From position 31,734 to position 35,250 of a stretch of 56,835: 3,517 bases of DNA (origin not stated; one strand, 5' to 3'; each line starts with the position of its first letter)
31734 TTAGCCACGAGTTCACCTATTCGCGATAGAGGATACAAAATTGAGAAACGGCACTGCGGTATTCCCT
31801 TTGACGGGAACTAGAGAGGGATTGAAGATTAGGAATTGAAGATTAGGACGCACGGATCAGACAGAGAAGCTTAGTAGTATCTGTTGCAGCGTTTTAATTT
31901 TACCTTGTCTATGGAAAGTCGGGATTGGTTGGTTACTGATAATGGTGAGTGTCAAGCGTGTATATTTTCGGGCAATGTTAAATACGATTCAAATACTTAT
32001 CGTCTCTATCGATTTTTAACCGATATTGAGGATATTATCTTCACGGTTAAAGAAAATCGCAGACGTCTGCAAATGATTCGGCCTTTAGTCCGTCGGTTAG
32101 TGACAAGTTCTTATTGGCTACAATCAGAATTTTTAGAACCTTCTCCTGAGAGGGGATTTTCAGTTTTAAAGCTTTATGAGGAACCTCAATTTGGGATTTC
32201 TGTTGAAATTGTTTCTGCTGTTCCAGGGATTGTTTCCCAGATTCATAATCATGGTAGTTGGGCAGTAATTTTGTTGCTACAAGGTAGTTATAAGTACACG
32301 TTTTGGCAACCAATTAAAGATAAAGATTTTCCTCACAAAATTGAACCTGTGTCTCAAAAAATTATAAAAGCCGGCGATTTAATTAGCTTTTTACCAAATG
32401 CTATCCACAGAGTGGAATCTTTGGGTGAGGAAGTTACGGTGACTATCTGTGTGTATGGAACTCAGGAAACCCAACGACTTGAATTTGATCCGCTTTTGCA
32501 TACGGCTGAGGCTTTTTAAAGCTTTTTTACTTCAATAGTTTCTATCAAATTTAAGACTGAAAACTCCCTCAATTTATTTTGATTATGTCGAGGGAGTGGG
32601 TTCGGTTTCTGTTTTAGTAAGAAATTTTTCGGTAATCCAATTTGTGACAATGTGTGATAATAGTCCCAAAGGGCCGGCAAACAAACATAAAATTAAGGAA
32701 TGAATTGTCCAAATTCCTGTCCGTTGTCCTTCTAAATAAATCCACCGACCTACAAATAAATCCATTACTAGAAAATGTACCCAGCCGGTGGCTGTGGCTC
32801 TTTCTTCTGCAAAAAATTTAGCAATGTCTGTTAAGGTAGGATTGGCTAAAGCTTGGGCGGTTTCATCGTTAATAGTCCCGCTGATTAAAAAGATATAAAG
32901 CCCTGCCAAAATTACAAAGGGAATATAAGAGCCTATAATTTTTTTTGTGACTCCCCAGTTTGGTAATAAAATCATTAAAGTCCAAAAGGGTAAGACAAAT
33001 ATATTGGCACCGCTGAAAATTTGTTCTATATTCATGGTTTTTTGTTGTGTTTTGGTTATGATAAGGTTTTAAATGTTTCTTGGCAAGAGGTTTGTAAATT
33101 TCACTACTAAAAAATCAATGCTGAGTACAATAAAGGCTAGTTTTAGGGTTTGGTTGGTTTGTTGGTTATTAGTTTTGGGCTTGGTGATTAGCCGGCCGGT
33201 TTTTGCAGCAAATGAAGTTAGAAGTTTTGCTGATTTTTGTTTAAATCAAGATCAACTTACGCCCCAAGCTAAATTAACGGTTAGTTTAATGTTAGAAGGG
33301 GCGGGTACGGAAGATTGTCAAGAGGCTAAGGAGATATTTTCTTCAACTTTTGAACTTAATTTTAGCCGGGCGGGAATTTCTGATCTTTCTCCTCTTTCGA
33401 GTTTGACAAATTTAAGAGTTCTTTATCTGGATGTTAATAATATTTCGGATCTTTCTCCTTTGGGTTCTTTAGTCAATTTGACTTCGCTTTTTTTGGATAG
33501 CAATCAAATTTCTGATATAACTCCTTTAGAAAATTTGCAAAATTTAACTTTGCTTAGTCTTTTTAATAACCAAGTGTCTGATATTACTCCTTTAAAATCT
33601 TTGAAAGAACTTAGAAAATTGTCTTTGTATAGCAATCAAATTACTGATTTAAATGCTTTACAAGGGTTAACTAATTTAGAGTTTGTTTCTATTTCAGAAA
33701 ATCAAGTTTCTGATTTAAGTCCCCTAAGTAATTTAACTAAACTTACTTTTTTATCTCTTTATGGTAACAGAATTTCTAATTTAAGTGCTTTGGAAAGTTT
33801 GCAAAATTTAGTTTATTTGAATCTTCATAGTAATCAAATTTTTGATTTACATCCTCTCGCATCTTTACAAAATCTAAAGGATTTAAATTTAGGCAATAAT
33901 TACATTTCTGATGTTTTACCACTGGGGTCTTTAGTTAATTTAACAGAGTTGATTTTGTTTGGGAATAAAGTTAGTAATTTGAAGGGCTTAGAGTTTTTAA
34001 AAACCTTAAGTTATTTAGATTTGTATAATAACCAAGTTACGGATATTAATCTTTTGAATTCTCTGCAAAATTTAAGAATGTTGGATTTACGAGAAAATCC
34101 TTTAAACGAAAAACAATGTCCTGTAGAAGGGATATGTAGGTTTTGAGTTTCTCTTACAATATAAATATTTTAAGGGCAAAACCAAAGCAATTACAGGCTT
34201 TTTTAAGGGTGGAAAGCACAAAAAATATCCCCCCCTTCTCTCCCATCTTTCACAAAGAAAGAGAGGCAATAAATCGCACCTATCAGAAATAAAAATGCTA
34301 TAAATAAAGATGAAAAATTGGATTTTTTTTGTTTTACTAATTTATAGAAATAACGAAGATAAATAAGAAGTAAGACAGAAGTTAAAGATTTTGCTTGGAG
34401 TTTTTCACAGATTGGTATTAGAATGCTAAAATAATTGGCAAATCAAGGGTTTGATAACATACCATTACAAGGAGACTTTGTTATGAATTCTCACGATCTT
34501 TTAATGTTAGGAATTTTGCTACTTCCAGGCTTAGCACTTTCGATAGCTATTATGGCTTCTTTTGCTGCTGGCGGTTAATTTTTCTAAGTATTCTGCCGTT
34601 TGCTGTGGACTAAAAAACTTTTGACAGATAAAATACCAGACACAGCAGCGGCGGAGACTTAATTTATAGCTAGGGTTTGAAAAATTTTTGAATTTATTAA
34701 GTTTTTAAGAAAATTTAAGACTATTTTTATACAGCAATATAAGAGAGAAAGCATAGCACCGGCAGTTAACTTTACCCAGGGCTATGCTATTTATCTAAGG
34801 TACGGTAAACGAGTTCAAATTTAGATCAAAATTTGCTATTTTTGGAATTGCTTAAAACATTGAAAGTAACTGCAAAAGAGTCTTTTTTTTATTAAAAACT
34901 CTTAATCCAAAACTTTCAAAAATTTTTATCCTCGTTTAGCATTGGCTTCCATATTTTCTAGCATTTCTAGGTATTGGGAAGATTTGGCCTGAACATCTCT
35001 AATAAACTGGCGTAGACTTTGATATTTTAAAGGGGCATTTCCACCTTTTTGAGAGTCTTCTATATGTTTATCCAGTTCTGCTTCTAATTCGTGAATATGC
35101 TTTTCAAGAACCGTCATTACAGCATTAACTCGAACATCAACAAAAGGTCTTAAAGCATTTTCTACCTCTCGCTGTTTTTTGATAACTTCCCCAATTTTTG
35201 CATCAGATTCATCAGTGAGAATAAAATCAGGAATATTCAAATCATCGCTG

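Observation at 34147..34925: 780-bp gene-poor gap containing an unannotated 31-codon transmembrane ORF with a strong Shine-Dalgarno sequence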

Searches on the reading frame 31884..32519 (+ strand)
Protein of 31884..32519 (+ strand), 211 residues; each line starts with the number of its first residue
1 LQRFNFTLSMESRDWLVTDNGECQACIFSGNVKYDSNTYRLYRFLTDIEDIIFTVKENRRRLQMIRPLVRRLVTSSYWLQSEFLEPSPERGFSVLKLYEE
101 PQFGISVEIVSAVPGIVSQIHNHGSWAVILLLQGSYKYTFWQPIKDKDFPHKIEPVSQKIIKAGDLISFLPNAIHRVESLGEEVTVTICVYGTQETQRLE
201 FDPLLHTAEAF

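Call 8: search_protein_families(library=pfam, proteins=[window:31884-32519:+], max_evalue=1)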
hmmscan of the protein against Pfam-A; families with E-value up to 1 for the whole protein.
window:31884-32519:+ (211 aa): 5 families
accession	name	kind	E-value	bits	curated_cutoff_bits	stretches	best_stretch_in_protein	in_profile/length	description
PF09313.17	DUF1971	-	0.00023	21.6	23.1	1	113-187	11-79/80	Domain of unknown function (DUF1971)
PF07883.17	Cupin_2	-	0.00037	20.6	27.2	1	117-191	10-70/70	Cupin domain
PF00190.28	Cupin_1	-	0.0046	17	22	1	102-197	30-119/151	Cupin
PF12973.13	Cupin_7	-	0.031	14.5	27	1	86-138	15-66/105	ChrR Cupin-like domain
PF08007.18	JmjC_2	-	0.036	14.1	22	1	145-190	74-119/127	JmjC domain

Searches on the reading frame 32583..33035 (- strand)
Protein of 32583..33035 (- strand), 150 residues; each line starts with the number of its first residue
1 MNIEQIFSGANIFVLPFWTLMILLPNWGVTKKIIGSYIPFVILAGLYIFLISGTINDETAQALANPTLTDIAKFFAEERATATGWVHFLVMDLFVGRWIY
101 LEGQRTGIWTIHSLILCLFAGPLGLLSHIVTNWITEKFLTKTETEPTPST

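Call 8: search_protein_families(library=pfam, proteins=[window:32583-33035:-], max_evalue=1)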
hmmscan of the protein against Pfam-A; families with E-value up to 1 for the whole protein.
window:32583-33035:- (150 aa): 1 family
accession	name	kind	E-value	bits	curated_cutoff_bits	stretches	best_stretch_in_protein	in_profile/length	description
PF14108.11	ABA4-like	-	6.8e-49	165.9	27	1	5-128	1-127/127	ABA DEFICIENT 4-like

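Call 20: search_protein_families(library=ncbifam, proteins=[window:32583-33035:-], max_evalue=10)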
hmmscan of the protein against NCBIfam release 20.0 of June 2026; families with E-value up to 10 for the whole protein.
window:32583-33035:- (150 aa): 0 families

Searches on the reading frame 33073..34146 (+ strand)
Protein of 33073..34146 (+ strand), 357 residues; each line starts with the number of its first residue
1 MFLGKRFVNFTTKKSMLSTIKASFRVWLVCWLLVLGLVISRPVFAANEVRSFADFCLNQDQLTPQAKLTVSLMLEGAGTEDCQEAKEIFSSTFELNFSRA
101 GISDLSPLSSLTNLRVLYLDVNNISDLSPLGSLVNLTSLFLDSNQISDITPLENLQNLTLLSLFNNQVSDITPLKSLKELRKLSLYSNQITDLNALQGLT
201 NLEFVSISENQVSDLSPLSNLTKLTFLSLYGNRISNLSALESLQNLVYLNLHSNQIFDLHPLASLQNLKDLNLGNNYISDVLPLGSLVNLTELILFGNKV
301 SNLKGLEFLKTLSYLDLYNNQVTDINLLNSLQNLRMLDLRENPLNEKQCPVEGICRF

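Call 8: search_protein_families(library=pfam, proteins=[window:33073-34146:+], max_evalue=1)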
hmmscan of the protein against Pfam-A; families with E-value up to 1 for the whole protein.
window:33073-34146:+ (357 aa): 10 families
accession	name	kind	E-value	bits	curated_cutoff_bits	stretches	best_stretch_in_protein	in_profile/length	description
PF12799.13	LRR_4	-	3.1e-60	199.3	27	11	112-154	1-44/44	Leucine Rich repeats (2 copies)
PF13855.12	LRR_8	-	2e-18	66.3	27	6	157-211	2-60/61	Leucine rich repeat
PF14580.12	LRR_9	-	1e-11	45.2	30.5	3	203-279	45-126/175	Leucine-rich repeat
PF23598.1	LRR_14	-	2.1e-11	43.6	40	2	95-225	5-145/353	Leucine-rich repeat region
PF25019.1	LRR_R13L1-DRL21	-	4.3e-08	33.6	27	2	213-274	63-125/127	R13L1/DRL21 LRRs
PF23952.1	LRR_EndoS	-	1.7e-07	31.9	27.9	2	138-204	27-89/116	Endo-beta-N-acetylglucosaminidase EndoS LRR domain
PF00560.39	LRR_1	-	7.2e-06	25.6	20.6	0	267-283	1-17/23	Leucine Rich Repeat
PF23211.1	LRR_LRWD1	-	0.00013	22.2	28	2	170-237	34-101/190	Leucine-rich repeat and WD repeat-containing protein 1, LRR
PF04920.18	BNYVV_p31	-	0.17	12.4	27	0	126-151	34-60/76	Beet necrotic yellow vein virus, p31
PF13516.12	LRR_6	-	0.3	11.7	23.4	0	265-280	2-17/24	Leucine Rich repeat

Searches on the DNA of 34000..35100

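Call 4: search_rna_families(source=window, start=34000, end=35100, threshold=evalue, max_evalue=10, show_alignments=3)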
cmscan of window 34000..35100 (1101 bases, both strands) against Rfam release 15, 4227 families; matches with E-value up to 10: 15.
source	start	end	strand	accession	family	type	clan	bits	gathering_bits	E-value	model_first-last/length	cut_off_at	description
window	34849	34941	-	RF01588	snoR13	Gene; snRNA; snoRNA; CD-box;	-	29.6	60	0.038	1-105/105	no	small nucleolar RNA snoR13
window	34830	34890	+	RF02428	SpF11_sRNA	Gene; sRNA;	-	25.4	54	0.25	1-95/95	no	Streptococcus sRNA SpF11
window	34627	34728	-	RF01504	Afu_254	Gene; sRNA;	-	19.3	60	1.9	1-158/158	no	A. fumigatus sRNA Afu_254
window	34855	34922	-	RF03697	mir-722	Gene; miRNA;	-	18.9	81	1.5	1-67/67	no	mir-722 microRNA precursor family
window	34198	34257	-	RF01202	sn2991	Gene; snRNA; snoRNA; CD-box;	-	17.5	60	4.8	1-98/98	no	Small nucleolar RNA sn2991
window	34131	34243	-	RF01797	fstAT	Gene; antitoxin;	-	17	72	5.7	1-94/94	no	Fst antitoxin sRNA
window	34093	34173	-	RF04157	MIR9486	Gene; miRNA;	-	16.2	100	4.2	1-119/119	no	MIR9486 microRNA precursor family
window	35062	35098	+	RF01157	sn1185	Gene; snRNA; snoRNA; CD-box;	-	16.1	60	4.6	1-66/66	no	Small nucleolar RNA sn1185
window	34199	34238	-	RF00429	SNORA29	Gene; snRNA; snoRNA; HACA-box;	CL00030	16.1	50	9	84-123/140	no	Small nucleolar RNA SNORA29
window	34713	34772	-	RF02060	STnc410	Gene; sRNA;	-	15.8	50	1.2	1-158/158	no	Enterobacterial sRNA STnc410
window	34409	34499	-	RF00330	snoZ43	Gene; snRNA; snoRNA; CD-box;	-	15.5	43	7.3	1-100/100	no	Small nucleolar RNA Z43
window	34198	34274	+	RF02161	PART1_3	Gene; lncRNA;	-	13.2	40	4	1-131/131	no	Prostate androgen-regulated transcript 1 conserved region 3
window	34152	34175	+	RF04207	MIR5048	Gene; miRNA;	-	12.4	160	2.9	1-356/356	no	MIR5048 microRNA precursor family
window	34202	34345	+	RF02111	IS009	Gene;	-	11.2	117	6.9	1-199/199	no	IS009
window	34872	34940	-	RF02825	LPR17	Gene; sRNA;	-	10.7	98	10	23-95/257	no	Legionella RNA 17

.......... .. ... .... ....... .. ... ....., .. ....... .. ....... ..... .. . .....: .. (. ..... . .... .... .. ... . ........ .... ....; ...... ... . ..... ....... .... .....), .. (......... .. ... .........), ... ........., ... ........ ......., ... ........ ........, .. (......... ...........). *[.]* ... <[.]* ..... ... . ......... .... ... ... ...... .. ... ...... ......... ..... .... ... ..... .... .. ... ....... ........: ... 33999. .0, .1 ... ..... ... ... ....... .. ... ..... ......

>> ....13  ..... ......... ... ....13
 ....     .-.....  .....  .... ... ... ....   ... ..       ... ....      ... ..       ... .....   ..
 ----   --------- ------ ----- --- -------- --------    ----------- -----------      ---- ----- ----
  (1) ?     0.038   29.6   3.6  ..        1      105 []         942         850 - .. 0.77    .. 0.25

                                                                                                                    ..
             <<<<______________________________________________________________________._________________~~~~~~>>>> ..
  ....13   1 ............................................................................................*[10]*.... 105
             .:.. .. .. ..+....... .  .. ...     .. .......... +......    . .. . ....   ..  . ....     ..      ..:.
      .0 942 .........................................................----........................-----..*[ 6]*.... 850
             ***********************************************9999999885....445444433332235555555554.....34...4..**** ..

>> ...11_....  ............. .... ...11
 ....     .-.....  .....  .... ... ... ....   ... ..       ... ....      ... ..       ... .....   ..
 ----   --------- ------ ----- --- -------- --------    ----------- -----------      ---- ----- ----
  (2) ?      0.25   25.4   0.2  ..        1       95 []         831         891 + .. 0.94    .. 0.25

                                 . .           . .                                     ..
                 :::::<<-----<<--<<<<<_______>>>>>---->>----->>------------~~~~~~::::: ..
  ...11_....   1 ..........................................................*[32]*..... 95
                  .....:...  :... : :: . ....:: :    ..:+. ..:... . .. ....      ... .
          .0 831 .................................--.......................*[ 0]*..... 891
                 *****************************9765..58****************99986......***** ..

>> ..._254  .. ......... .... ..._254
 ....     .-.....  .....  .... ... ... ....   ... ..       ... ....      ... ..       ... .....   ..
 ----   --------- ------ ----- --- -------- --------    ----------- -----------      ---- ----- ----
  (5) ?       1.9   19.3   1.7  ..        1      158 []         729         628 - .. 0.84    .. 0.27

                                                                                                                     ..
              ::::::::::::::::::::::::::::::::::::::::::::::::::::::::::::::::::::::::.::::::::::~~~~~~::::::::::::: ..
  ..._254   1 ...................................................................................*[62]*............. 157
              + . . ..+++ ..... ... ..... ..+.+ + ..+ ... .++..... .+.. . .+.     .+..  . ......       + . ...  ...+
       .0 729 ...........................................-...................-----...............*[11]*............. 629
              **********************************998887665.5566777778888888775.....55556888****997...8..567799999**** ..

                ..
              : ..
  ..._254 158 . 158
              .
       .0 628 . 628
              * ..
